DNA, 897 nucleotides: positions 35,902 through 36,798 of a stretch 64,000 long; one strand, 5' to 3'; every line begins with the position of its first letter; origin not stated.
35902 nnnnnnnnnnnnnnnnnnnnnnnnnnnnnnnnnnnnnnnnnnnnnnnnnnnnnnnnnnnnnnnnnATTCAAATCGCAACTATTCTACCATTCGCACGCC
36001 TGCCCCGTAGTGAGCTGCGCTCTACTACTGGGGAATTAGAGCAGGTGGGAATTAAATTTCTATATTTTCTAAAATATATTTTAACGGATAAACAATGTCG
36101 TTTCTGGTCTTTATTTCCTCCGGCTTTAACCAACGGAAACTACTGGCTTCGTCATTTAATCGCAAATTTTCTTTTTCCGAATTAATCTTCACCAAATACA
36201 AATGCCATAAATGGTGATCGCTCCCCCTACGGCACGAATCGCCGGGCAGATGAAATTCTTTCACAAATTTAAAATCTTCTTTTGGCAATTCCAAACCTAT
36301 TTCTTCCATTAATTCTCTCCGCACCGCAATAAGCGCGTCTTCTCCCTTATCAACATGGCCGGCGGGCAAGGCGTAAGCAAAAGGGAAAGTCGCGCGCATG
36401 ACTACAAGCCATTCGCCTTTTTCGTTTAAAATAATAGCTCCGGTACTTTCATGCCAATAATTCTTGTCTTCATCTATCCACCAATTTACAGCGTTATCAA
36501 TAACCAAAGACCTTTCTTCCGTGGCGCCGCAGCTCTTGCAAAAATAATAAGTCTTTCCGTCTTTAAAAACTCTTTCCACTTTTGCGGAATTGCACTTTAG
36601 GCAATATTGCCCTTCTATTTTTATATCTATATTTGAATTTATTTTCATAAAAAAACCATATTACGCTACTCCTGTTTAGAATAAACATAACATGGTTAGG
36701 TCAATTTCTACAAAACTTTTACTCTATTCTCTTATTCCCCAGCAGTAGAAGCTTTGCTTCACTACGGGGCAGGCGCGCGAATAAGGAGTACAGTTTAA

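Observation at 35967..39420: AT-rich mosaic island inserted into the greA 3' end: IR-flanked zinc-ribbon NUDIX, two overlapping orphan genes and a RhuM/Fic protein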

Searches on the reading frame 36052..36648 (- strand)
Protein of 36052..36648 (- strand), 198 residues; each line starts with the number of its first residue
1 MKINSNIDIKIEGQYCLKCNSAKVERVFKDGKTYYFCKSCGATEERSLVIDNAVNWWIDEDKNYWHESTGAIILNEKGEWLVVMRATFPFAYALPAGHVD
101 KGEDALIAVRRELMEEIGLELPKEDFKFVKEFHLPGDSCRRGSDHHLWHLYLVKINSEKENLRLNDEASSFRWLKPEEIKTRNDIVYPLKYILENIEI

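Call 4: search_protein_families(library=pfam, proteins=[window:36052-36648:-], max_evalue=0.1)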
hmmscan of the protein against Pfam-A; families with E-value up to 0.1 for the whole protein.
window:36052-36648:- (198 aa): 4 families
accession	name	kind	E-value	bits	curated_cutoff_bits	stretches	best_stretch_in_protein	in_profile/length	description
PF00293.34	NUDIX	-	3.8e-20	72.7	21.1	1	66-181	3-119/134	NUDIX domain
PF22327.2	Nudt16-like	-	0.0027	18.1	27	1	77-158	20-98/161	U8 snoRNA-decapping enzyme-like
PF08271.17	Zn_Ribbon_TF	-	0.01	15.8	29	1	15-45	2-30/43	TFIIB zinc-binding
PF09723.15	Zn_ribbon_8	-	0.099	13.1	34.4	0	15-28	28-41/41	Zinc ribbon domain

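Call 5: search_protein_families(library=padloc, proteins=[window:36052-36648:-], max_evalue=0.1)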
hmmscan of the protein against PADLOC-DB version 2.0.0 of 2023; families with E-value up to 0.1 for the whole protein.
window:36052-36648:- (198 aa): 1 family
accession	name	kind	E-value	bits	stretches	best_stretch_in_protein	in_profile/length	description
PDLC04899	PDC-S07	-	1.3e-07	29.4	1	69-181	10-114/135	-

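Call 10: search_protein_families(library=ncbifam, proteins=[window:36052-36648:-], max_evalue=1)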
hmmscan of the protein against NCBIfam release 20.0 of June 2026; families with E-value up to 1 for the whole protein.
window:36052-36648:- (198 aa): 28 families (the best 25 are shown)
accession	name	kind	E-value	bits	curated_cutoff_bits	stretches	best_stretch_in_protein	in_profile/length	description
NF012016.0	PRK15472.1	equivalog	1.4e-08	34.5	95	1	84-181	25-124/141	nucleoside triphosphatase NudI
NF001938.0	PRK00714.1-5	equivalog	5.7e-07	29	116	1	61-120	8-75/172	RNA pyrophosphohydrolase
NF011963.0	PRK15434.1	subfamily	1.7e-06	27.9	146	1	71-185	22-140/159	GDP-mannose mannosyl hydrolase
TIGR00586.1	mutt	equivalog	3.1e-06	27.2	97.9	1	71-122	10-64/129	8-oxo-dGTP diphosphatase MutT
NF001936.0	PRK00714.1-3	equivalog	4.5e-06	26.6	118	1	62-120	4-65/155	RNA pyrophosphohydrolase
NF001937.0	PRK00714.1-4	equivalog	9.8e-06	25.3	139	1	61-128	3-67/161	RNA pyrophosphohydrolase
NF001934.0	PRK00714.1-1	equivalog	1.4e-05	24.6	241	1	61-125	3-64/176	RNA pyrophosphohydrolase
NF006530.0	PRK08999.1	equivalog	2.7e-05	23.4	245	1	71-133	11-76/315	Nudix family hydrolase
NF008736.0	PRK11762.1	equivalog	4.2e-05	23.1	169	1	91-133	75-115/186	ADP compounds hydrolase NudE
NF003788.0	PRK05379.1-5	equivalog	5.2e-05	22.7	354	1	68-187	215-337/351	bifunctional nicotinamide-nucleotide adenylyltransferase/Nudix hydroxylase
NF003791.0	PRK05379.2-3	equivalog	8e-05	22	409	1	70-187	206-326/340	bifunctional nicotinamide-nucleotide adenylyltransferase/Nudix hydroxylase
NF003785.0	PRK05379.1-1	equivalog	0.00019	20.7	418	1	45-177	183-318/347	bifunctional nicotinamide-nucleotide adenylyltransferase/Nudix hydroxylase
NF001935.0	PRK00714.1-2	equivalog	0.0002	20.9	259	1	61-120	3-61/183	RNA pyrophosphohydrolase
NF008044.0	PRK10776.1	equivalog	0.00023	21.1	148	1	72-135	10-76/130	8-oxo-dGTP diphosphatase MutT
NF011922.0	PRK15393.1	equivalog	0.00023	20.9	152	1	65-184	37-152/182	NUDIX hydrolase YfcD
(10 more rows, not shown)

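Call 11: search_protein_families(library=phrogs, proteins=[window:36052-36648:-], max_evalue=1)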
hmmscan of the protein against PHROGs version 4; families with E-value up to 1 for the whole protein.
window:36052-36648:- (198 aa): 11 families
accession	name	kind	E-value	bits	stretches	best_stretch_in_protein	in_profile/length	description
phrog_1198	-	other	5e-19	70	1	62-181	33-152/253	MutT/NUDIX hydrolase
phrog_1185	-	other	1.1e-07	32.6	1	94-162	183-256/301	nudix hydrolase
phrog_10313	-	other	6.8e-06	26.9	1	61-177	6-119/159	nudix hydrolase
phrog_15528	-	head and packaging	2.3e-05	24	1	72-182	526-626/794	portal protein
phrog_19657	-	other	9.1e-05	23.5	1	90-120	59-89/176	nudix hydrolase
phrog_6216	-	unknown function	0.00014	21.7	1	71-179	5-98/545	-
phrog_9999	-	other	0.0015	19.5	1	93-150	56-110/186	nudix hydrolase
phrog_13972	-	DNA, RNA and nucleotide metabolism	0.0042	18.2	1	14-44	40-70/75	DNA ligase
phrog_25541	-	unknown function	0.031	14.8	1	81-131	88-137/210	-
phrog_6422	-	moron, auxiliary metabolic gene and host takeover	0.12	13.7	1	12-57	6-53/120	Lar-like restriction alleviation protein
phrog_1720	-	unknown function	0.14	13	1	15-67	28-77/112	-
